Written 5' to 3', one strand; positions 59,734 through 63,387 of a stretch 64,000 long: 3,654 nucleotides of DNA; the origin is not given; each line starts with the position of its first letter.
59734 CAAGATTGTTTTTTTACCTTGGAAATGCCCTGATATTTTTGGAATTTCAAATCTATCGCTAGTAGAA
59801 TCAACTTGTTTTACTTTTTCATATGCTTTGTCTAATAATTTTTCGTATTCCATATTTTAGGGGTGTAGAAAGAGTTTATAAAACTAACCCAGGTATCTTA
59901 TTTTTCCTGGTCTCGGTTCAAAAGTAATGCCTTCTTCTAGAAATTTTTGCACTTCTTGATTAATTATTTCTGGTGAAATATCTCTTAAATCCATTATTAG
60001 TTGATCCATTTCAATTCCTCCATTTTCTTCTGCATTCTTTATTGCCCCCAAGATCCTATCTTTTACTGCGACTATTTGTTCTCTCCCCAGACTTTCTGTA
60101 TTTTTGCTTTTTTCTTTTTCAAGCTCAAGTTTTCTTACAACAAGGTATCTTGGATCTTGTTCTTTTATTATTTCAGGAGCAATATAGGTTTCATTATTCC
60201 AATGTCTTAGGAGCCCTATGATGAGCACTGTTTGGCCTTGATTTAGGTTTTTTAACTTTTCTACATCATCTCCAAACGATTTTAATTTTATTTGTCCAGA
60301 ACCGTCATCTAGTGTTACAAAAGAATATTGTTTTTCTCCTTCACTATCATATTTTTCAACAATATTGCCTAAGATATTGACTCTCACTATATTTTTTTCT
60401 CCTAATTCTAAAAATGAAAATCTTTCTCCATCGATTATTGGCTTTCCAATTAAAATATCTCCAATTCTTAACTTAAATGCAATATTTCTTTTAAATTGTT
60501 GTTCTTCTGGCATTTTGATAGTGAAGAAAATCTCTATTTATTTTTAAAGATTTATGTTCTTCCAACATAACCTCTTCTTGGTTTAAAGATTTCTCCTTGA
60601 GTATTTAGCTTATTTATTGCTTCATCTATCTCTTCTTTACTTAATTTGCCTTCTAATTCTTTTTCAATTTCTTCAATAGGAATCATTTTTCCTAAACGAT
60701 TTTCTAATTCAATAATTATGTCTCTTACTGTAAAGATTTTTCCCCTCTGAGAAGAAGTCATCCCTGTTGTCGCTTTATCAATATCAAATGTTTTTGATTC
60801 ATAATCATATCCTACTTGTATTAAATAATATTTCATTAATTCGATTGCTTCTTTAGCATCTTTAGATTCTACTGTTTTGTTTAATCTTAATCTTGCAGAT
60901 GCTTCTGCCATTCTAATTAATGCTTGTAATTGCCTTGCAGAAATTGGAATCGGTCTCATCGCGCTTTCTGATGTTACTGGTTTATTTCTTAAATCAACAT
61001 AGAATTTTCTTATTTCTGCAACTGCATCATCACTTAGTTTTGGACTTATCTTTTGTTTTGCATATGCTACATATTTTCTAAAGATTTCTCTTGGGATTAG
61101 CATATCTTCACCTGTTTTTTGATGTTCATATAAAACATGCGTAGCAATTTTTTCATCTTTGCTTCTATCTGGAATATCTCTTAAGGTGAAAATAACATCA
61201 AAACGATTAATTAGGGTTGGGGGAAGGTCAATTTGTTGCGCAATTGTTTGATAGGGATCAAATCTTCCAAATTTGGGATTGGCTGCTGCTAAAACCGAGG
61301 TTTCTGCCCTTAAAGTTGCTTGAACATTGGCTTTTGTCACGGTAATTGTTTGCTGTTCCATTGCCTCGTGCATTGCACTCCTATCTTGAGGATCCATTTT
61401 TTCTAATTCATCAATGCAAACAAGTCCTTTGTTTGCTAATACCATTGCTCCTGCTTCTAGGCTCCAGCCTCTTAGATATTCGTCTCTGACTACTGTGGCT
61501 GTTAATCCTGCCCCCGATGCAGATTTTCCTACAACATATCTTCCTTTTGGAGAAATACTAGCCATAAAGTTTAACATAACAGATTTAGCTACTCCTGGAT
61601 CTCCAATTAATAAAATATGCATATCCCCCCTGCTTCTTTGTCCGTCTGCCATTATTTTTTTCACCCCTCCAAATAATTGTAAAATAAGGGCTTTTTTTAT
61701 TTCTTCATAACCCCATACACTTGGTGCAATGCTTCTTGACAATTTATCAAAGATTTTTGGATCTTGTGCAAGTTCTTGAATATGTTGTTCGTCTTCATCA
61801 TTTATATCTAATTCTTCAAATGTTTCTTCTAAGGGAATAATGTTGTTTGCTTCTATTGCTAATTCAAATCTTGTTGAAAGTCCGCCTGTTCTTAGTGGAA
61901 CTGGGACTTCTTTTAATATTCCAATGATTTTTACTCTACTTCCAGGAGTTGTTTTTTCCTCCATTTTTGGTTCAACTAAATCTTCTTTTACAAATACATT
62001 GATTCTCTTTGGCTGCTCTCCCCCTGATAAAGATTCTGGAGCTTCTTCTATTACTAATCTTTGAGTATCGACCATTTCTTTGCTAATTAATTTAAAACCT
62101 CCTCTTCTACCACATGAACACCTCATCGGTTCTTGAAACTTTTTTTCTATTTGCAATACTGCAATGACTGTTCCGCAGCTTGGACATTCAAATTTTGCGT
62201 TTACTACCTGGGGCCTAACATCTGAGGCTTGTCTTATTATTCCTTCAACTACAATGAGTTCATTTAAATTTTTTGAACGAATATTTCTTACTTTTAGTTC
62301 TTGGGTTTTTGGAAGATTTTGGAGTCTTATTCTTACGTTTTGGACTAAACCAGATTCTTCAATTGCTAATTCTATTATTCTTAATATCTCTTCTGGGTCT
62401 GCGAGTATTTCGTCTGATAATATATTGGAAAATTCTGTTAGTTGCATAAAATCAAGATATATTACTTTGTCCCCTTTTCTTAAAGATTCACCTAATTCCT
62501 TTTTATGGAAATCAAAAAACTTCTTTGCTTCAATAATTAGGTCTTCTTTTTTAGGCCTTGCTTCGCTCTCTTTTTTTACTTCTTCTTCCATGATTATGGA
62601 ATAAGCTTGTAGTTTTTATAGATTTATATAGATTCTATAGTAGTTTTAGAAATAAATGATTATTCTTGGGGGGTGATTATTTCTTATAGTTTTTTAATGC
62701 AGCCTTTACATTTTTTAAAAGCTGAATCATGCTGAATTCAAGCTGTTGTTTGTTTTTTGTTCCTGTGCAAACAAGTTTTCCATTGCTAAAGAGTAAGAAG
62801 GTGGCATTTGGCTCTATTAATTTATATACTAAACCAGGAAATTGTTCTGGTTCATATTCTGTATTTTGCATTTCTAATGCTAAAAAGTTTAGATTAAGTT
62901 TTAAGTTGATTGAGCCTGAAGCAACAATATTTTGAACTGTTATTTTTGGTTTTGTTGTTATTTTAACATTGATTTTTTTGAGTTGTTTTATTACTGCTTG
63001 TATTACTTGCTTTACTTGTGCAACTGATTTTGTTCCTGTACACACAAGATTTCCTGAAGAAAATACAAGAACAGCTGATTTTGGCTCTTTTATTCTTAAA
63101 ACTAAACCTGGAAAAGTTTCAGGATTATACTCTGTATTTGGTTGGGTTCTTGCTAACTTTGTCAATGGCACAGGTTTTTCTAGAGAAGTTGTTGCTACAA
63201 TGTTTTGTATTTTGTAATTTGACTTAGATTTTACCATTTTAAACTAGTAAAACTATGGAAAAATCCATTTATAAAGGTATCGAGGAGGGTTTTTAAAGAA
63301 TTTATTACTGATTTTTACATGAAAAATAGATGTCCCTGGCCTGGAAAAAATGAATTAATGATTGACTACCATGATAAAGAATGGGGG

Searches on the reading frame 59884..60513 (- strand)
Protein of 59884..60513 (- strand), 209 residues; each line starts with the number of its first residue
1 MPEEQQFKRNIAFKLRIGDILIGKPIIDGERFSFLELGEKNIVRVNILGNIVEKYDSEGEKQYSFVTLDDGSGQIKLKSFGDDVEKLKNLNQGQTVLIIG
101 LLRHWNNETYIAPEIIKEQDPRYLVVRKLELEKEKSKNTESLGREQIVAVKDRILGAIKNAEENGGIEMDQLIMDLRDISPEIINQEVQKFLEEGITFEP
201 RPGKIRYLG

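Call 30: search_protein_families(library=pfam, proteins=[window:59884-60513:-], max_evalue=0.01)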
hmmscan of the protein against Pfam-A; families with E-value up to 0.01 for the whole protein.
window:59884-60513:- (209 aa): 3 families
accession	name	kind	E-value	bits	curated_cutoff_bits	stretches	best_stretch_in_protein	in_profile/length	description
PF01336.31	tRNA_anti-codon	-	3.7e-08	33.6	27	1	47-111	3-68/75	OB-fold nucleic acid binding domain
PF16100.11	RMI2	-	0.00067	19.9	29.4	1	44-112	40-102/132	RecQ-mediated genome instability protein 2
PF13742.12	tRNA_anti_2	-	0.0093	16.6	27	0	44-108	20-84/95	OB-fold nucleic acid binding domain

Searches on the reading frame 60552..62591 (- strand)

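Call 30: search_protein_families(library=pfam, proteins=[window:60552-62591:-], max_evalue=0.01)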
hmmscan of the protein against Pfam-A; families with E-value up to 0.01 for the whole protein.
window:60552-62591:- (679 aa): 11 families
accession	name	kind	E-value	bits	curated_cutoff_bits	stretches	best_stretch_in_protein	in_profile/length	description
PF00493.29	MCM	-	2.1e-92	308.7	23.3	1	267-490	1-224/224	MCM P-loop domain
PF17207.9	MCM_OB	-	9e-26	90.5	24.8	1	100-229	1-125/126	MCM OB domain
PF17855.7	MCM_lid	-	1.9e-25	89.6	27.4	1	502-588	1-85/87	MCM AAA-lid domain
PF01078.27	Mg_chelatase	-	1.4e-09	38.1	20.3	1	377-439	96-158/207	Magnesium chelatase, subunit ChlI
PF07726.17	AAA_3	-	1.7e-07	31.6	27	1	325-439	1-112/131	ATPase family associated with various cellular activities (AAA)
PF21120.3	MCM_WH_arc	-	3.2e-06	27.5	26.1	1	618-676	2-62/63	Archaeal MCM, winged-helix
PF07728.20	AAA_5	-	0.00024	21.6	22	1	325-440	1-124/139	AAA domain (dynein-related subfamily)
PF14551.11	MCM_N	-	0.00028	21.7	24.9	1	30-80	22-72/95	MCM N-terminal domain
PF13191.12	AAA_16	-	0.0016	19.4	32.6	1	320-414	22-123/167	AAA ATPase domain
PF05496.18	RuvB_N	-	0.0092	16.2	27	0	313-420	23-117/159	Holliday junction DNA helicase RuvB P-loop domain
PF00158.32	Sigma54_activat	-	0.0092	16.1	20.2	0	323-438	22-142/168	Sigma-54 interaction domain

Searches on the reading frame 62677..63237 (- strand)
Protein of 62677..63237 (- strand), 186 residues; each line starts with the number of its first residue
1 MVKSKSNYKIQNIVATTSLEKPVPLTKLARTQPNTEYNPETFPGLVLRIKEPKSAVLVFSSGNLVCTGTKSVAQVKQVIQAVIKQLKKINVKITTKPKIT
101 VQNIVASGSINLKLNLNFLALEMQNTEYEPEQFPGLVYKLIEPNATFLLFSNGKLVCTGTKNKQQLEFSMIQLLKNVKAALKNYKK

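Call 30: search_protein_families(library=pfam, proteins=[window:62677-63237:-], max_evalue=0.01)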
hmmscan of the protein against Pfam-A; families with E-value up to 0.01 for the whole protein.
window:62677-63237:- (186 aa): 1 family
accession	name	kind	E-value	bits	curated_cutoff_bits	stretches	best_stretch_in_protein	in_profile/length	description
PF00352.27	TBP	-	3.8e-56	187.3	22.9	2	8-89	2-85/85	Transcription factor TFIID (or TATA-binding protein, TBP)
